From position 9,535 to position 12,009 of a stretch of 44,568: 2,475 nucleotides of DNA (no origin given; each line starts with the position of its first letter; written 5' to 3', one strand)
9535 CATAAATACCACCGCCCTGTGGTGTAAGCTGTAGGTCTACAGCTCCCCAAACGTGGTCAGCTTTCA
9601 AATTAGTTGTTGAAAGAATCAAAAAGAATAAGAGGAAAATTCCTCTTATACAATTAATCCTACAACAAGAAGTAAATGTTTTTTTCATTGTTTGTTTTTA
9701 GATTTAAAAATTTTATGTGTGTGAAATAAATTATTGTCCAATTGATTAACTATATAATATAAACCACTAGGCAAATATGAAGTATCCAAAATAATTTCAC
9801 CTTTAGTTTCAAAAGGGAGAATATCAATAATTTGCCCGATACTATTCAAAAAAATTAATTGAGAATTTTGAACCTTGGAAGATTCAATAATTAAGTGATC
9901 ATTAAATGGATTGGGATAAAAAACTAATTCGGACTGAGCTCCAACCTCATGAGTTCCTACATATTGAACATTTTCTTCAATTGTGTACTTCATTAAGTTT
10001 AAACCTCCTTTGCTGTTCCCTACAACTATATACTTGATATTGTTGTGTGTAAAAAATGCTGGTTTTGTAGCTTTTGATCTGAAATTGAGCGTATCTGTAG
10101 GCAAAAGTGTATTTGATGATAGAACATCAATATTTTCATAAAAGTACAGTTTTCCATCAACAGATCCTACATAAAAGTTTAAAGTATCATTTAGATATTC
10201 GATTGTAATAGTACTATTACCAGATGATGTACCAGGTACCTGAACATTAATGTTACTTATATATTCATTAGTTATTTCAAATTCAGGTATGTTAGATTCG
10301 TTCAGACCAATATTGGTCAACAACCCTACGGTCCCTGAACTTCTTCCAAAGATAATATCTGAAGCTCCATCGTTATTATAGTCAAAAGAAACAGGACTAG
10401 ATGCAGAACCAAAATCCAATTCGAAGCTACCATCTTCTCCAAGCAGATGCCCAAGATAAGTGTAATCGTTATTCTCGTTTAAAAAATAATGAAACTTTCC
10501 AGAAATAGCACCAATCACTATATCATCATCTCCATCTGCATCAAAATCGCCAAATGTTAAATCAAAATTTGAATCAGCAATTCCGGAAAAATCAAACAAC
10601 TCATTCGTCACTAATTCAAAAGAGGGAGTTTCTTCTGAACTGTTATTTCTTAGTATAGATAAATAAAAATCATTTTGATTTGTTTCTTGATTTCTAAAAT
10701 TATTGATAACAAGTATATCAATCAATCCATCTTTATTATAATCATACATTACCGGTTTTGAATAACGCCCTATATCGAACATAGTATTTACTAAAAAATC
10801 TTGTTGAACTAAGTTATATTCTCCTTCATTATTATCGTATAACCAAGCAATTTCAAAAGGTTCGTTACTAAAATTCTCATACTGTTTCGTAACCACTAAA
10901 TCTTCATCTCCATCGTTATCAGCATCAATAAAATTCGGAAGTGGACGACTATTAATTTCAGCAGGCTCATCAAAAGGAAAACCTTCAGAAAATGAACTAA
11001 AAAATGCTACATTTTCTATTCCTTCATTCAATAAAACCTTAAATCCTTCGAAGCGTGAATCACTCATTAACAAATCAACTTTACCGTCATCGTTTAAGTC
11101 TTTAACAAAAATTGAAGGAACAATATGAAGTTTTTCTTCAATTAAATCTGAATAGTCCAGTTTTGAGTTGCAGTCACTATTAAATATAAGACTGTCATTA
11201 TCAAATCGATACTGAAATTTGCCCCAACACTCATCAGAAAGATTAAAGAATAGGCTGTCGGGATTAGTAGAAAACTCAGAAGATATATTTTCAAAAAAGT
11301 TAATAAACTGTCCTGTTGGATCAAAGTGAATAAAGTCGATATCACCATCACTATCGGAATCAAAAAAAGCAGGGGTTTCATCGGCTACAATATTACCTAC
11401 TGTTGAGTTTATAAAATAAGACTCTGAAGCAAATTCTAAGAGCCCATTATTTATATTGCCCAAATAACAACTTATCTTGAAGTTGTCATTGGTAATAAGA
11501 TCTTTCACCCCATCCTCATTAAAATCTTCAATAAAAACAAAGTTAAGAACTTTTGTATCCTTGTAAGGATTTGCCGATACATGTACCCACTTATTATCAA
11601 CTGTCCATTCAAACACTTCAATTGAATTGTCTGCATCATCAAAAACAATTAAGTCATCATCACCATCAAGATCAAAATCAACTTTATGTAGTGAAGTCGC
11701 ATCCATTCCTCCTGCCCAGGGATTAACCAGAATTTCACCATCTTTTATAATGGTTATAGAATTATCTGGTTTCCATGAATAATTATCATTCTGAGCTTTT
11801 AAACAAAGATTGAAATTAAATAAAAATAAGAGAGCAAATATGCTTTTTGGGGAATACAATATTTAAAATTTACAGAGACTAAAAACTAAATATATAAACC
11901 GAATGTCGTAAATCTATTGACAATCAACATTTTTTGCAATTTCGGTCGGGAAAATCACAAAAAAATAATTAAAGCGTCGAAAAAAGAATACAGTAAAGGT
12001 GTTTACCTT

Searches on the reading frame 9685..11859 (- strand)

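Call 93: search_protein_families(library=pfam, proteins=[window:9685-11859:-], max_evalue=0.001)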
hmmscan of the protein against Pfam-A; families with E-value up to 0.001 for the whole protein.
window:9685-11859:- (724 aa): 3 families
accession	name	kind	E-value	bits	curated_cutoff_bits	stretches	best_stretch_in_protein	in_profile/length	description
PF13517.12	FG-GAP_3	-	1.4e-22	80.5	26.9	5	373-449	1-61/61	FG-GAP-like repeat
PF01839.29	FG-GAP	-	8.1e-10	38.8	22.1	0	434-451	5-22/37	FG-GAP repeat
PF18962.6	Por_Secre_tail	-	7.3e-07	29.8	27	1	648-713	2-70/75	Secretion system C-terminal sorting domain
